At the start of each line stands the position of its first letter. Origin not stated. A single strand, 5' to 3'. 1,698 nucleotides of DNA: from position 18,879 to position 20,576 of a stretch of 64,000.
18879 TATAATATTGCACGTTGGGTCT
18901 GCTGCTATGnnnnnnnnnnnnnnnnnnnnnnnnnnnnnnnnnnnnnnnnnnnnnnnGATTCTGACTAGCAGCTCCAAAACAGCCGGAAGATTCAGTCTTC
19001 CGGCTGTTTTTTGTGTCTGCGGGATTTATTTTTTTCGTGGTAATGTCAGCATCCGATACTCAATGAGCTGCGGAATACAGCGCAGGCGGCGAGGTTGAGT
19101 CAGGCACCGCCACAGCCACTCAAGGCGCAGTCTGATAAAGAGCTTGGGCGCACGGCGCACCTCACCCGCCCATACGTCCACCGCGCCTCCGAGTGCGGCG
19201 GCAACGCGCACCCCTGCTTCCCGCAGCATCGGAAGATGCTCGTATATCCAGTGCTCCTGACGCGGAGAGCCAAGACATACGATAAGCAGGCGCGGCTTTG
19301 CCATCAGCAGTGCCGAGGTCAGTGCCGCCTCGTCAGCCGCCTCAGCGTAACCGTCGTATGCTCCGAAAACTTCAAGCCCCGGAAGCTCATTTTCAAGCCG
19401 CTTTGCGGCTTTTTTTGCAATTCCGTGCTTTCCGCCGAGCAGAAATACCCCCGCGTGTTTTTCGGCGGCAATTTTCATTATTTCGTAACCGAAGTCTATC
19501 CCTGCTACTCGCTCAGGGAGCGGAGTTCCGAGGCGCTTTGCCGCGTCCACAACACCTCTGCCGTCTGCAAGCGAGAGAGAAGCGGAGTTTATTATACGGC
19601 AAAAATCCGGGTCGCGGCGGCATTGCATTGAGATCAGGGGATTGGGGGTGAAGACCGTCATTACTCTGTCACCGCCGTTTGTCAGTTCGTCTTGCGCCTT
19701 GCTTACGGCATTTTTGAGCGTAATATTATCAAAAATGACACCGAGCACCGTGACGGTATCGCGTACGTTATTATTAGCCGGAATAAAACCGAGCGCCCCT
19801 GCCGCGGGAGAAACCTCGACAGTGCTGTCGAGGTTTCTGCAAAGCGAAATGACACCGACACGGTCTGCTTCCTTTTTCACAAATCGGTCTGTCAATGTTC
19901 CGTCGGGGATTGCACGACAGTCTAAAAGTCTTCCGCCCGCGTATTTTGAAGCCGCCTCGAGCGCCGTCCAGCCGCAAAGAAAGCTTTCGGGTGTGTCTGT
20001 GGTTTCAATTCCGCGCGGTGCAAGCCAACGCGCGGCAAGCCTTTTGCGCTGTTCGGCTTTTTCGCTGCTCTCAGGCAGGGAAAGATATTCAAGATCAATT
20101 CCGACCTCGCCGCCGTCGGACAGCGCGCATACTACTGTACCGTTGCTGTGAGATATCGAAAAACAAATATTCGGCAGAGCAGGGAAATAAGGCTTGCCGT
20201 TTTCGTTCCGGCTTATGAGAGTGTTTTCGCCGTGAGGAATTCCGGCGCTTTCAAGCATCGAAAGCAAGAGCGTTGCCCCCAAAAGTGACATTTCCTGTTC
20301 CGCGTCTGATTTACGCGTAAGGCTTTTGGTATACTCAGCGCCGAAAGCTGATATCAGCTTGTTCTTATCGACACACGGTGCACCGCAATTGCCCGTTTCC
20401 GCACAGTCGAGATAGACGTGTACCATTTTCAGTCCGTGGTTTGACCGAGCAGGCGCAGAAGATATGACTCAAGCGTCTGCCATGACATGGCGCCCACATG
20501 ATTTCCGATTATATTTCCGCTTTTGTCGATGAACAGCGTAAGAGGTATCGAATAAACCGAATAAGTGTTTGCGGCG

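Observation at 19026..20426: Single-ORF fusion of a 4'-phosphopantetheinyl transferase domain and a WecB/TagA/CpsF (GT26) glycosyltransferase domain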

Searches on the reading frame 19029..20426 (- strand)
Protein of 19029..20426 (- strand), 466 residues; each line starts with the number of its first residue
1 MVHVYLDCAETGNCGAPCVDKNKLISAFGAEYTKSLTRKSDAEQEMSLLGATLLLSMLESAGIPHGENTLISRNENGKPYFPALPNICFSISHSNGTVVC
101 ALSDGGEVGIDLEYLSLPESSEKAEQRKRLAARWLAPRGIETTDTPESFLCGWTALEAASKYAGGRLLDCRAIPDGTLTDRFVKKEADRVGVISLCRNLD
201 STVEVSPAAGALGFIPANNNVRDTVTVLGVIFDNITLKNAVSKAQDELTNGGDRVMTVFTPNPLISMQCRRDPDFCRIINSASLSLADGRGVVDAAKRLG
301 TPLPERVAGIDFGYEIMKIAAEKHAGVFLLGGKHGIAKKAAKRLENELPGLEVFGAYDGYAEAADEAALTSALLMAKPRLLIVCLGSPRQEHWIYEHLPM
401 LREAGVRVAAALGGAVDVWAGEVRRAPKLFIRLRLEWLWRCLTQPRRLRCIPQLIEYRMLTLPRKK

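Call 3: search_protein_families(library=pfam, proteins=[window:19029-20426:-], max_evalue=1)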
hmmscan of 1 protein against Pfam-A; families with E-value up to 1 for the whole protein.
window:19029-20426:- (466 aa): 4 families
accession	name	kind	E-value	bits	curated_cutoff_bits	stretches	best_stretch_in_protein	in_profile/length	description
PF03808.19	Glyco_tran_WecG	-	4.3e-51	173.5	27.4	1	282-449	1-165/168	Glycosyl transferase WecG/TagA/CpsF family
PF01648.25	ACPS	-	0.0025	18.3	25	1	108-168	2-66/111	4'-phosphopantetheinyl transferase superfamily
PF22624.1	AASDHPPT_N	-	0.017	15.7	27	1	44-101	34-96/100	4'-phosphopantetheinyl transferase, N-terminal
PF17837.6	4PPT_N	-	0.14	12.7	27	1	68-102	35-67/68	4'-phosphopantetheinyl transferase N-terminal domain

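Call 4: search_protein_families(library=ncbifam, proteins=[window:19029-20426:-], max_evalue=1)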
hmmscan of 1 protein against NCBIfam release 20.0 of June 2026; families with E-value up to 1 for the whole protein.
window:19029-20426:- (466 aa): 8 families
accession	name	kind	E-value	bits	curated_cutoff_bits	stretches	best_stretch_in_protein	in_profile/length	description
NF041710.1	UDPacetylman_taseTarA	equivalog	8.6e-48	162.9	350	1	219-453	3-232/247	N-acetylglucosaminyldiphosphoundecaprenol N-acetyl-beta-D-mannosaminyltransferase TarA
TIGR00696.1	wecG_tagA_cpsF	superfamily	3.9e-40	137.5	69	1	278-450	2-171/178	WecB/TagA/CpsF family glycosyltransferase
NF002980.1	PRK03692.1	equivalog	1.7e-29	103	323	1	267-459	44-233/240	lipopolysaccharide N-acetylmannosaminouronosyltransferase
NF041872.1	EPS_EpsA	equivalog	1.2e-28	100.2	500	1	227-449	20-240/265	exopolysaccharide biosynthesis glycosyltransferase EpsA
NF007676.0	PRK10351.1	equivalog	5.7e-09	35.8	174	1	71-116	51-96/195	4'-phosphopantetheinyl transferase AcpT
NF042922.1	4PPT_HetI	equivalog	4.6e-06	26.1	370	1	84-167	100-183/235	4'-phosphopantetheinyl transferase HetI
NF047349.1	4PPT_AusB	equivalog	0.0014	18.1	225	1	74-167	68-152/205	aureusimine biosynthesis 4'-phosphopantetheinyl transferase AusB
TIGR00556.1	pantethn_trn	domain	0.088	12.9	45.35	1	107-167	4-68/128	phosphopantetheine--protein transferase domain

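Call 5: find_homologous_proteins(query=window:19029-20426:-, max_evalue=0.001)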
Query window:19029-20426:- (466 aa): 99 proteins with E <= 0.001 among 8000 candidates.
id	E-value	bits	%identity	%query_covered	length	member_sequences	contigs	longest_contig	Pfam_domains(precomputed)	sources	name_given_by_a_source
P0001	0.0e+0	1051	99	100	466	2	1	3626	PF03808.20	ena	-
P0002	0.0e+0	1049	99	100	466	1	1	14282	PF03808.20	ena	-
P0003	0.0e+0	1047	99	100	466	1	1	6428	PF03808.20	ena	-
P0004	0.0e+0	1044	99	100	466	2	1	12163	PF03808.20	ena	-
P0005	0.0e+0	1042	98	100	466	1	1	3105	PF03808.20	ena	-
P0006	0.0e+0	1040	98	100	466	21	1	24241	PF03808.20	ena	-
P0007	0.0e+0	1034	97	100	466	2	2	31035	PF03808.20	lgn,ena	-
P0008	0.0e+0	1034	98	100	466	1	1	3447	PF03808.20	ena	-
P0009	0.0e+0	1032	97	100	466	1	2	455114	PF03808.20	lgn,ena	-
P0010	0.0e+0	1029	97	100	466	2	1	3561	PF03808.20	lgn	-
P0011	0.0e+0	1029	97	100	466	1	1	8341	PF03808.20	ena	-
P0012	0.0e+0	1028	97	100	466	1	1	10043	PF03808.20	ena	-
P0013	0.0e+0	1028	97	100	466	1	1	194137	PF03808.20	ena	-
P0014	0.0e+0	1025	97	100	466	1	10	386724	PF03808.20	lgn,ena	-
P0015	0.0e+0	1021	96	100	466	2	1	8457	PF03808.20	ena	-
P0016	0.0e+0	1018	97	100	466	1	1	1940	PF03808.20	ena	-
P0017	0.0e+0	1015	96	100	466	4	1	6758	PF03808.20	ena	-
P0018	0.0e+0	1015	95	100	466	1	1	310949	PF03808.20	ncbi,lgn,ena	-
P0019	0.0e+0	1014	95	100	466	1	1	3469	PF03808.20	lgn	-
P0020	6.4e-297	1003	95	100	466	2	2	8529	PF03808.20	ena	-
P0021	6.9e-277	937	89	100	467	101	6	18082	PF03808.20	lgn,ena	-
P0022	3.9e-239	812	96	81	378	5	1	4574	PF03808.20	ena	-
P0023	8.5e-181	620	65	88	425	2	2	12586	PF03808.20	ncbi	-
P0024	9.5e-158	544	58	95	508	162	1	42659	PF03808.20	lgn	-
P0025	8.9e-129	448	54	96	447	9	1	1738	PF01648.26,PF03808.20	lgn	-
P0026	3.9e-125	436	48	98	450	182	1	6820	PF03808.20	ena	-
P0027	8.9e-125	435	49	100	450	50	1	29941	PF03808.20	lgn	-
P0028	9.9e-124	432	51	95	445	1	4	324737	PF03808.20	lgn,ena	-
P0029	1.0e-122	428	45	99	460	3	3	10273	PF03808.20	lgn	-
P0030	8.5e-116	406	48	95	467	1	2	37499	PF03808.20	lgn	-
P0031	3.9e-115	403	48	95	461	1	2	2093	PF03808.20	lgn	-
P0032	3.0e-113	397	48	95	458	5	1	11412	PF03808.20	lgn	-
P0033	1.3e-61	227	46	51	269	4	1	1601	PF03808.20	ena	-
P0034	3.3e-61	226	46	52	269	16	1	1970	PF03808.20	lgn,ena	-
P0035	5.0e-61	225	46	51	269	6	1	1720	PF03808.20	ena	-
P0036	5.5e-61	225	45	51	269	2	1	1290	PF03808.20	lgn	-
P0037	9.3e-60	221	45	51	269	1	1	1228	PF03808.20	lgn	-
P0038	1.3e-59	220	43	52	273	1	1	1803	PF03808.20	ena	-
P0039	1.3e-59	220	46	52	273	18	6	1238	PF03808.20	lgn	-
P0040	6.8e-59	218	45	52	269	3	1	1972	PF03808.20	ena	-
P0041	1.3e-58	217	44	52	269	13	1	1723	PF03808.20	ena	-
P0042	2.1e-58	216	44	52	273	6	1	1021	PF03808.20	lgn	-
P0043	4.2e-58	215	46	51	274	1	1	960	PF03808.20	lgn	-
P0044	7.6e-58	214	44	51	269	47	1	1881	PF03808.20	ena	-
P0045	2.6e-57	213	44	51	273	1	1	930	PF03808.20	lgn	-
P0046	2.9e-57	213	45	51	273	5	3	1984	PF03808.20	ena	-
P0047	9.2e-57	211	43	52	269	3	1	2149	PF03808.20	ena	-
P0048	7.7e-56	208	46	52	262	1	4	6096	PF03808.20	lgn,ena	-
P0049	5.3e-55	205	47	52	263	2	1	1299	PF03808.20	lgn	-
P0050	6.2e-55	205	43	52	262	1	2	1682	PF03808.20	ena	-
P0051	1.5e-54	204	45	52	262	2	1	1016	PF03808.20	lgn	-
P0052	5.3e-54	202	43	52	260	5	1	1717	PF03808.20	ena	-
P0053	1.3e-53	201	43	52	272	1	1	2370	PF03808.20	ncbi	-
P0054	1.3e-53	200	45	52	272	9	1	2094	PF03808.20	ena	-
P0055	2.0e-53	200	42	51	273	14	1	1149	PF03808.20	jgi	jgi:N-acetylglucosaminyldiphosphoundecaprenol N-acetyl-beta-D-mannosaminyltransferase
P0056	2.9e-53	199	43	52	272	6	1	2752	PF03808.20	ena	-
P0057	2.9e-52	196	44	52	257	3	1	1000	PF03808.20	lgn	-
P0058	1.7e-50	190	42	50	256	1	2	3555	PF03808.20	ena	-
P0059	2.5e-50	190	40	53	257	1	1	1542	PF03808.20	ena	-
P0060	3.6e-50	189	45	51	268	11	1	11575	PF03808.20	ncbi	-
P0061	4.3e-50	189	42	52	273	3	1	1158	PF03808.20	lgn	-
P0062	6.4e-50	188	41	52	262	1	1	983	PF03808.20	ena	-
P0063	9.0e-49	185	41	52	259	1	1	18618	PF03808.20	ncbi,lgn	-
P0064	9.3e-49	185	41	52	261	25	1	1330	PF03808.20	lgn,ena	-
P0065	2.1e-48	183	43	51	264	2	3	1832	PF03808.20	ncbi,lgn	-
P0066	5.9e-48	182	45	51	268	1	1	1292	PF03808.20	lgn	-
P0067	9.8e-48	181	43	51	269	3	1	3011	PF03808.20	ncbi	-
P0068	1.1e-47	181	39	50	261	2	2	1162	PF03808.20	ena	-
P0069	1.2e-47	181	39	53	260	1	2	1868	PF03808.20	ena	-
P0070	1.3e-47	181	43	51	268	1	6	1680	PF03808.20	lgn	-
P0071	2.9e-47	180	44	51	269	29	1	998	PF03808.20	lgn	-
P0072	7.6e-47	178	43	51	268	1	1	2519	PF03808.20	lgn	-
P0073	4.0e-46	176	41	48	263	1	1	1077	PF03808.20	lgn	-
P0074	1.0e-44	171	41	51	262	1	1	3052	PF03808.20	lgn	-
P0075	3.6e-43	166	41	52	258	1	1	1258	PF03808.20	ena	-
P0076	3.0e-33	133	39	49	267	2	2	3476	PF03808.20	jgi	jgi:N-acetylglucosaminyldiphosphoundecaprenol N-acetyl-beta-D-mannosaminyltransferase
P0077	2.1e-30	124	35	49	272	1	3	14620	PF03808.20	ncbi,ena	-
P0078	2.2e-30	124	37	48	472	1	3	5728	PF01740.27,PF03808.20,PF13466.13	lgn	-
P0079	3.5e-30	123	37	50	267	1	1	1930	PF03808.20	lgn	-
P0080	4.4e-30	123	33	51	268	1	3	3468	PF03808.20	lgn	-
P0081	6.8e-30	122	34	47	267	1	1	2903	PF03808.20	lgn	-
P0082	2.6e-28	117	36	49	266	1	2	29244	PF03808.20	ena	-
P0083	3.4e-28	117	35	48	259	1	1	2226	PF03808.20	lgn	-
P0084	4.1e-28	116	35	48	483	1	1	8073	PF01740.27,PF03808.20,PF13466.13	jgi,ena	-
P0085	8.8e-28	115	34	48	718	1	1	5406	PF03808.20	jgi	jgi:exopolysaccharide biosynthesis WecB/TagA/CpsF family protein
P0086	3.1e-27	114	35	50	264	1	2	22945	PF03808.20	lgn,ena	-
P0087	6.4e-27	113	37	47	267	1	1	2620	PF03808.20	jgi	jgi:N-acetylglucosaminyldiphosphoundecaprenol N-acetyl-beta-D-mannosaminyltransferase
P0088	1.6e-26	111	34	49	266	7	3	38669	PF03808.20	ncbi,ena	ncbi:MAG TPA: WecB/TagA/CpsF family glycosyltransferase [Candidatus Limnocylindria bacterium]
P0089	1.8e-26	111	36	50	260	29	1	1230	PF03808.20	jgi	-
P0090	1.8e-25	108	31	49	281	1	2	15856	PF03808.20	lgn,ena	-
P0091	6.1e-25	106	38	48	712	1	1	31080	PF03808.20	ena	-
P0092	7.2e-25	106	34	48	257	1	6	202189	PF03808.20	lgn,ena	-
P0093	1.3e-24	105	32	50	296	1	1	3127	PF03808.20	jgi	jgi:N-acetylglucosaminyldiphosphoundecaprenol N-acetyl-beta-D-mannosaminyltransferase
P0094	1.5e-24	105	34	52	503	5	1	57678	PF01740.27,PF03808.20,PF13466.13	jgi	-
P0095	4.3e-23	100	34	48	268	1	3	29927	PF03808.20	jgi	jgi:N-acetylglucosaminyldiphosphoundecaprenol N-acetyl-beta-D-mannosaminyltransferase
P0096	2.9e-22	97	30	50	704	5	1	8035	PF03808.20,PF02397.23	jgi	jgi:exopolysaccharide biosynthesis WecB/TagA/CpsF family protein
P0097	2.4e-20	91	34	48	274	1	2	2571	PF03808.20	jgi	jgi:N-acetylglucosaminyldiphosphoundecaprenol N-acetyl-beta-D-mannosaminyltransferase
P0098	5.6e-17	80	32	48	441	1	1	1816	PF03808.20,PF13466.13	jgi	jgi:N-acetylglucosaminyldiphosphoundecaprenol N-acetyl-beta-D-mannosaminyltransferase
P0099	4.7e-16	77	31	47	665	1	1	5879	PF13632.13,PF13641.13,PF03808.20,PF00535.33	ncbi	-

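Call 7: find_encoding_contigs(protein=window:19029-20426:-, flank=10000, max_places=4)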
Protein window:19029-20426:- (466 aa): 23 contigs read that carry it; 4 places shown.
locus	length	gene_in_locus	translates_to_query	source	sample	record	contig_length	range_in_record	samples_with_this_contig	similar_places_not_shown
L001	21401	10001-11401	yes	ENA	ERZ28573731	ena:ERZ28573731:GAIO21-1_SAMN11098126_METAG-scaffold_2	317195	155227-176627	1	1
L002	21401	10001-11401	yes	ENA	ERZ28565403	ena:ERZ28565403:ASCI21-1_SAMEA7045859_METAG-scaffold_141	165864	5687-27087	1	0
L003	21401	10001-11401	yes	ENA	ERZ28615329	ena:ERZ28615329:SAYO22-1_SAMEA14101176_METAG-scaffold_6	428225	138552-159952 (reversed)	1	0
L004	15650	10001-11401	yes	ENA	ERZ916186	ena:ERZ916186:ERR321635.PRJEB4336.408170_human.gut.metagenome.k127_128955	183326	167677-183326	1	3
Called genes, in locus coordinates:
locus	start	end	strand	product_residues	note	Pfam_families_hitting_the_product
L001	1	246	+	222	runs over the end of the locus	PF00702:Hydrolase (weak), PF13419:HAD_2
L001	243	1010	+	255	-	PF01171:ATP_bind_3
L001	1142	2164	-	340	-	PF03590:AsnA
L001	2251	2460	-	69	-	-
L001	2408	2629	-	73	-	-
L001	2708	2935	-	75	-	-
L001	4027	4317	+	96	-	-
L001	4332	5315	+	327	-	-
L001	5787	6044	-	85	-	-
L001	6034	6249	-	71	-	PF00512:HisKA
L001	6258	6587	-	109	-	-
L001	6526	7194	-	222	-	PF00072:Response_reg, PF00486:Trans_reg_C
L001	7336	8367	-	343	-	PF00044:Gp_dh_N, PF02800:Gp_dh_C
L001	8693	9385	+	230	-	PF02683:DsbD_TM, PF13386:DsbD_2 (weak)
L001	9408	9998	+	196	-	PF00837:T4_deiodinase (weak), PF00578:AhpC-TSA, PF08534:Redoxin, PF00085:Thioredoxin, PF13098:Thioredoxin_2, PF13905:Thioredoxin_8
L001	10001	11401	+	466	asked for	PF03808:Glyco_tran_WecG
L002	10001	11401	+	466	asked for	PF03808:Glyco_tran_WecG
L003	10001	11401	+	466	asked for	PF03808:Glyco_tran_WecG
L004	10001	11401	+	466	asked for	PF03808:Glyco_tran_WecG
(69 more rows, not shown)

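Call 10: search_solved_structures(query=window:19029-20426:-, max_evalue=1, show_alignments=2)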
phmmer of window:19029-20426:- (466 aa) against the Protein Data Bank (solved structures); distinct sequences matched with E-value up to 1: 5.
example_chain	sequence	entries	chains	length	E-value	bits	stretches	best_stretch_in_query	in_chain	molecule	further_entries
7mpk_A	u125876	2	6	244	3.5e-38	134.7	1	225-459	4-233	N-acetylglucosaminyldiphosphoundecaprenol N-acetyl-beta-D-mannosaminyltransferase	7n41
5wb4_A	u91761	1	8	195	1.7e-30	109.4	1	225-421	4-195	N-acetylglucosaminyldiphosphoundecaprenol N-acetyl-beta-D-mannosaminyltransferase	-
5wfg_A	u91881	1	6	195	2.4e-30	108.9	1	225-421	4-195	N-acetylglucosaminyldiphosphoundecaprenol N-acetyl-beta-D-mannosaminyltransferase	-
1qr0_A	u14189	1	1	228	0.00012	24.3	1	35-124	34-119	4'-PHOSPHOPANTETHEINYL TRANSFERASE SFP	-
4mrt_A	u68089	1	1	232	0.00012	24.2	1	35-124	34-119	4'-phosphopantetheinyl transferase sfp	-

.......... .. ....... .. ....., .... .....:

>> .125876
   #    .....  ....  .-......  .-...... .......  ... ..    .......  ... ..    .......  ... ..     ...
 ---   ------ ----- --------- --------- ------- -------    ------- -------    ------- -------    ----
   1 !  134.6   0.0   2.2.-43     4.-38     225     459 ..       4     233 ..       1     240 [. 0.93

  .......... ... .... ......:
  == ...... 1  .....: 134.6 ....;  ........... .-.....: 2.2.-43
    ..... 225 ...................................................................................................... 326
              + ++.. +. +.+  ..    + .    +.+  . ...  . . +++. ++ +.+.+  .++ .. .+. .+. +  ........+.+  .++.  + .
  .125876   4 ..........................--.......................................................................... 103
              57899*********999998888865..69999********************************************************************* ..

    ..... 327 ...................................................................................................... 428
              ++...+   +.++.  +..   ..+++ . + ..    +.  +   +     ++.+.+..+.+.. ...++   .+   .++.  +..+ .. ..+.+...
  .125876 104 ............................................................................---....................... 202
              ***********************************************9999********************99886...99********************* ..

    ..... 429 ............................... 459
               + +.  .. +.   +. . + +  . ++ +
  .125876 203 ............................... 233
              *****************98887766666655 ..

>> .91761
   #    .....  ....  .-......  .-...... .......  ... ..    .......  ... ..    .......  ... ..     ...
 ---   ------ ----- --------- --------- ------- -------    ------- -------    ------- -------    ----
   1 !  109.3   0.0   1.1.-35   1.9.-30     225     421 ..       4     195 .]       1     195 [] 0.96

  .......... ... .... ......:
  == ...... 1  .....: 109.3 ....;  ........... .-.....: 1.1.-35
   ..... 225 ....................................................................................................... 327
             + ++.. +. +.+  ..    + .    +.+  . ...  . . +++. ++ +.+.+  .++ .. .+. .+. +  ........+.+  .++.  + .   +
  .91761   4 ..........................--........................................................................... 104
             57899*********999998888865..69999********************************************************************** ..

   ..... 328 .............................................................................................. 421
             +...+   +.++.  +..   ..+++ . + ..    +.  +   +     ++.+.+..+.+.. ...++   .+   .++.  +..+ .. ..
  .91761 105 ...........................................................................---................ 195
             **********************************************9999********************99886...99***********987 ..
